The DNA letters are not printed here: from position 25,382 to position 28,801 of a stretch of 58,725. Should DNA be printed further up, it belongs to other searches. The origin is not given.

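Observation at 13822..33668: Roughly 20 kb accessory/defence island between dus and a DEAD-box helicase, assembled from promoter-ORF-terminator cassettes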

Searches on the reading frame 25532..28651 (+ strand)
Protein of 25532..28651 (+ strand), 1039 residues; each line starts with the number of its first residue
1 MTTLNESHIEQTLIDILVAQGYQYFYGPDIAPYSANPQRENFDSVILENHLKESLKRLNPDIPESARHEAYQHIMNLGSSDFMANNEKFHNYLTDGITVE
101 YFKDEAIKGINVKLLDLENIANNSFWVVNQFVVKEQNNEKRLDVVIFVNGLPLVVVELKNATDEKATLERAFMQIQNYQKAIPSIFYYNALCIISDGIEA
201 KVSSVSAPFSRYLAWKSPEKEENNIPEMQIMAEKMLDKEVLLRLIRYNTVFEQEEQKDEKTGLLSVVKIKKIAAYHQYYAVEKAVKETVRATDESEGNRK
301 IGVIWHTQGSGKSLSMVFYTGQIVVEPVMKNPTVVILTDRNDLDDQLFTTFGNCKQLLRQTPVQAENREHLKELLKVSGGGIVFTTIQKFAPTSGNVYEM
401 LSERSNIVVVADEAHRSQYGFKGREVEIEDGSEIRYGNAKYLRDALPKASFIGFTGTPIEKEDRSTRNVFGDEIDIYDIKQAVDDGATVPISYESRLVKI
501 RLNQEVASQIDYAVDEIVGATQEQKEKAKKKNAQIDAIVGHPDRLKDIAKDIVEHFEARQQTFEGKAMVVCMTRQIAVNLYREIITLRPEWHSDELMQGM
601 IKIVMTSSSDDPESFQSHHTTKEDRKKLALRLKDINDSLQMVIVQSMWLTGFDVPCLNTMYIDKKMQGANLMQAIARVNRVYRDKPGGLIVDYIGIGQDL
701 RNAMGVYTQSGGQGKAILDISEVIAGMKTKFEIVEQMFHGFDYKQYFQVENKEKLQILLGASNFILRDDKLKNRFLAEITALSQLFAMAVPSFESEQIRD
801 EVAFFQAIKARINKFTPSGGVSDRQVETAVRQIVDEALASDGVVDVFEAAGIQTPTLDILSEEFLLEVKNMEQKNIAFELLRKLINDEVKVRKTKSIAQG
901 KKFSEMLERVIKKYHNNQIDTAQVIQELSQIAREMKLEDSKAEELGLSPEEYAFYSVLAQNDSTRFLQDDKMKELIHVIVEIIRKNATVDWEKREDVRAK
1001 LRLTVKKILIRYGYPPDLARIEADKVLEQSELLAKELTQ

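Call 9: search_protein_families(library=pfam, proteins=[window:25532-28651:+], max_evalue=0.01)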
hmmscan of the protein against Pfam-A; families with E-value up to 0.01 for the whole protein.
window:25532-28651:+ (1039 aa): 6 families
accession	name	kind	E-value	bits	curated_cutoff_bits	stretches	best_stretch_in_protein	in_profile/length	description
PF11867.13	T1RH-like_C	-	1e-116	390.4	26.8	1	710-1035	1-328/329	Type I restriction enzyme HindI endonuclease subunit-like, C-terminal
PF18766.7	SWI2_SNF2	-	9.2e-79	264.6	26.7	1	276-525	1-219/221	SWI2/SNF2 ATPase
PF04313.20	HSDR_N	-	2.9e-49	168.1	25.1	1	4-209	2-196/198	Type I restriction enzyme R protein N terminus (HSDR_N)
PF22679.2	T1R_D3-like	-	3.5e-21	76.7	27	1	613-693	75-156/158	Type I restriction enzyme subunit R domain 3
PF04851.21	ResIII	-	1.1e-17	64.9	22.5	1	276-459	7-163/164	Type III restriction enzyme, res subunit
PF00270.35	DEAD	-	2.6e-07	31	26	1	308-460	23-162/167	DEAD/DEAH box helicase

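Call 24: search_protein_families(library=ncbifam, proteins=[window:25532-28651:+], max_evalue=0.001)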
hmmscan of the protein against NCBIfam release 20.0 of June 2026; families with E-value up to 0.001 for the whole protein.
window:25532-28651:+ (1039 aa): 2 families
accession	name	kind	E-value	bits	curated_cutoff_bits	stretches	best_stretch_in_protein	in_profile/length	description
TIGR00348.1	hsdR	subfamily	3.5e-180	600.8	284.55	1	8-710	3-671/674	HsdR family type I site-specific deoxyribonuclease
NF046051.1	restrict_EcoAI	equivalog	3.6e-13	48.8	550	1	134-685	44-520/768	EcoAI/FtnUII family type I restriction enzme subunit R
